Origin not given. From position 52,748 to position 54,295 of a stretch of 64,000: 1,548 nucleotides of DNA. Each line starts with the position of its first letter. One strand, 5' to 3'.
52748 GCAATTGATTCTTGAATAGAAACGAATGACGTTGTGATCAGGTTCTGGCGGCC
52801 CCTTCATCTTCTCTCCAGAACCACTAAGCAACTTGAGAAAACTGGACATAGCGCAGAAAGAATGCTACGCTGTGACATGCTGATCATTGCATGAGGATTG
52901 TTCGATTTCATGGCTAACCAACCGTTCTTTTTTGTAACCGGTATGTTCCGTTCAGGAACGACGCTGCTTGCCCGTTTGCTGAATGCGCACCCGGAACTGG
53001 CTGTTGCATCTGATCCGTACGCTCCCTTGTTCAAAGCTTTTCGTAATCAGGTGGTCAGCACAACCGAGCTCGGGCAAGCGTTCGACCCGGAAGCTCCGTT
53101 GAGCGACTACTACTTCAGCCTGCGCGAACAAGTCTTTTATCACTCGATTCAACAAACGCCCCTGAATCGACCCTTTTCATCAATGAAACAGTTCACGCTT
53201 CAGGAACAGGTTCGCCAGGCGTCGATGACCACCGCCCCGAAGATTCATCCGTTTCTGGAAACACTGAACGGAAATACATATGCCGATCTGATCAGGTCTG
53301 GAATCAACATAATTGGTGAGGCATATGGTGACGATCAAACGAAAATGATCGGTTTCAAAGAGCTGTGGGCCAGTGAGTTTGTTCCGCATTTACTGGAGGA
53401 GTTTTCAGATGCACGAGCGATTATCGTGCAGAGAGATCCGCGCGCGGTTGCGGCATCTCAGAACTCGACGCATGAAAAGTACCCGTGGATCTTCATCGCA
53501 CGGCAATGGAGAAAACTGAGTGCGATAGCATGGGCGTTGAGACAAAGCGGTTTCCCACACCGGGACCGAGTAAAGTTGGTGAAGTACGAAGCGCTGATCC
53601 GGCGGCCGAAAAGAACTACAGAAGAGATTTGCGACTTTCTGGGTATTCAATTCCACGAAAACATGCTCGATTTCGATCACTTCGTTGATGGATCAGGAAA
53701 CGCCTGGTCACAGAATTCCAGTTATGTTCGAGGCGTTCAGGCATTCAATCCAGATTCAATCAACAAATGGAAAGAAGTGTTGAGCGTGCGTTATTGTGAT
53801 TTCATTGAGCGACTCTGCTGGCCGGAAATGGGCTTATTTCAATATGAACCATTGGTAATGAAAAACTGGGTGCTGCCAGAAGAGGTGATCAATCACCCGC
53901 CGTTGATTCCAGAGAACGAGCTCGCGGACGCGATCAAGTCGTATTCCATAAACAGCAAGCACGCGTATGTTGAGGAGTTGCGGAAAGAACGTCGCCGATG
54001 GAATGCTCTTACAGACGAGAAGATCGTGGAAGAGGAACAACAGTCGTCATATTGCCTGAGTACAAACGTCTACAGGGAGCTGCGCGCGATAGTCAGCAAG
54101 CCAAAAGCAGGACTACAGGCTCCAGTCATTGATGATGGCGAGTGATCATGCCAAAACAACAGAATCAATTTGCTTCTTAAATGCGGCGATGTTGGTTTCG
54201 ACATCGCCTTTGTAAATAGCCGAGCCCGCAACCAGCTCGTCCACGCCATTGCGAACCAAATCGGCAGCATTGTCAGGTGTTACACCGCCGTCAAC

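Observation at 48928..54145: Amino-sugar tailoring module: tandem-GNAT acetyltransferase, DegT aminotransferase fused to a GT-B-like domain, and a sulfotransferase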

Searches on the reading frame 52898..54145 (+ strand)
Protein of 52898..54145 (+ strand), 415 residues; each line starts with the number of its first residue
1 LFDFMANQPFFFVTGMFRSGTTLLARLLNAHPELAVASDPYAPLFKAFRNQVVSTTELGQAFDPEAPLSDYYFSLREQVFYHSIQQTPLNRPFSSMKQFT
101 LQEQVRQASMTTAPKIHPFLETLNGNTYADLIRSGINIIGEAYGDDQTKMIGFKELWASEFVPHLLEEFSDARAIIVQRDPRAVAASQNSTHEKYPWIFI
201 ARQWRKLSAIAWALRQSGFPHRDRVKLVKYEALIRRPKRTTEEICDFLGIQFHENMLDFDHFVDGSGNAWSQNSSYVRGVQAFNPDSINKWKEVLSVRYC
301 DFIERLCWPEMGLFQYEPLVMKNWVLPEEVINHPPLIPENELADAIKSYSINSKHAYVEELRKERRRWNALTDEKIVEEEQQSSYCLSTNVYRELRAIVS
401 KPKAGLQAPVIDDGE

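Call 5: search_protein_families(library=pfam, proteins=[window:52898-54145:+], max_evalue=0.1)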
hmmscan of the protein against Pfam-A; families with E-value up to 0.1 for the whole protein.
window:52898-54145:+ (415 aa): 4 families
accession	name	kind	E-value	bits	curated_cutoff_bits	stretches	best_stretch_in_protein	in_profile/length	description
PF13469.12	Sulfotransfer_3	-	5e-24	86.2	27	1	9-254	1-216/216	Sulfotransferase family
PF00685.33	Sulfotransfer_1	-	5.4e-11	42.8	22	1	11-313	4-253/255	Sulfotransferase domain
PF17784.7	Sulfotransfer_4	-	0.028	14.7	22.8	1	157-214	76-136/215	Sulfotransferase domain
PF25408.1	AAA_lid_NAV1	-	0.049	13.9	27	1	153-198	61-104/115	NAV1-like, AAA+ ATPase lid domain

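Call 6: search_protein_families(library=ncbifam, proteins=[window:52898-54145:+], max_evalue=0.1)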
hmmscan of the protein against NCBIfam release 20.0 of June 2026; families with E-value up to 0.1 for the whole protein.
window:52898-54145:+ (415 aa): 1 family
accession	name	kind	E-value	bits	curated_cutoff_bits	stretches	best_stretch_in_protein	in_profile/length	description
NF052394.1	NodProtNoeE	equivalog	1.3e-07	30.6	500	1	11-41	11-41/387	nodulation protein NoeE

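Call 45: search_solved_structures(query=window:52910-54142:+, max_evalue=0.01, show_alignments=2)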
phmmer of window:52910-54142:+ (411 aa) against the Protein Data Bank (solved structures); distinct sequences matched with E-value up to 0.01: 9.
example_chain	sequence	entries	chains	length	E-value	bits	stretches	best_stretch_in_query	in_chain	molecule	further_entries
9wwe_A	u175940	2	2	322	1.8e-07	33.8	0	4-36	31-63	Protein-tyrosine sulfotransferase 2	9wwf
3ap1_A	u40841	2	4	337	2.2e-07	33.5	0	4-35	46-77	Protein-tyrosine sulfotransferase 2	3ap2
3ap3_A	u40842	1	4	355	2.4e-07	33.4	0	4-35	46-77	Protein-tyrosine sulfotransferase 2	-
4gox_A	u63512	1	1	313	2e-06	30.4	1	218-262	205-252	Polyketide synthase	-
8w5z_A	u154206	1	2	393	4.3e-06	29.3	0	4-49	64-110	Protein-tyrosine sulfotransferase (Fragment)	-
9wp1_A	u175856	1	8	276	8e-06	28.4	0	3-35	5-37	Protein-tyrosine sulfotransferase 1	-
5wrj_A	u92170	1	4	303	1.1e-05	27.9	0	3-36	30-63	Protein-tyrosine sulfotransferase 1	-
5wri_A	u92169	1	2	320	1.4e-05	27.6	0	3-35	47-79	Protein-tyrosine sulfotransferase 1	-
4gbm_A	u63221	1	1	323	0.0077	18.6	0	216-254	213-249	CurM Sulfotransferase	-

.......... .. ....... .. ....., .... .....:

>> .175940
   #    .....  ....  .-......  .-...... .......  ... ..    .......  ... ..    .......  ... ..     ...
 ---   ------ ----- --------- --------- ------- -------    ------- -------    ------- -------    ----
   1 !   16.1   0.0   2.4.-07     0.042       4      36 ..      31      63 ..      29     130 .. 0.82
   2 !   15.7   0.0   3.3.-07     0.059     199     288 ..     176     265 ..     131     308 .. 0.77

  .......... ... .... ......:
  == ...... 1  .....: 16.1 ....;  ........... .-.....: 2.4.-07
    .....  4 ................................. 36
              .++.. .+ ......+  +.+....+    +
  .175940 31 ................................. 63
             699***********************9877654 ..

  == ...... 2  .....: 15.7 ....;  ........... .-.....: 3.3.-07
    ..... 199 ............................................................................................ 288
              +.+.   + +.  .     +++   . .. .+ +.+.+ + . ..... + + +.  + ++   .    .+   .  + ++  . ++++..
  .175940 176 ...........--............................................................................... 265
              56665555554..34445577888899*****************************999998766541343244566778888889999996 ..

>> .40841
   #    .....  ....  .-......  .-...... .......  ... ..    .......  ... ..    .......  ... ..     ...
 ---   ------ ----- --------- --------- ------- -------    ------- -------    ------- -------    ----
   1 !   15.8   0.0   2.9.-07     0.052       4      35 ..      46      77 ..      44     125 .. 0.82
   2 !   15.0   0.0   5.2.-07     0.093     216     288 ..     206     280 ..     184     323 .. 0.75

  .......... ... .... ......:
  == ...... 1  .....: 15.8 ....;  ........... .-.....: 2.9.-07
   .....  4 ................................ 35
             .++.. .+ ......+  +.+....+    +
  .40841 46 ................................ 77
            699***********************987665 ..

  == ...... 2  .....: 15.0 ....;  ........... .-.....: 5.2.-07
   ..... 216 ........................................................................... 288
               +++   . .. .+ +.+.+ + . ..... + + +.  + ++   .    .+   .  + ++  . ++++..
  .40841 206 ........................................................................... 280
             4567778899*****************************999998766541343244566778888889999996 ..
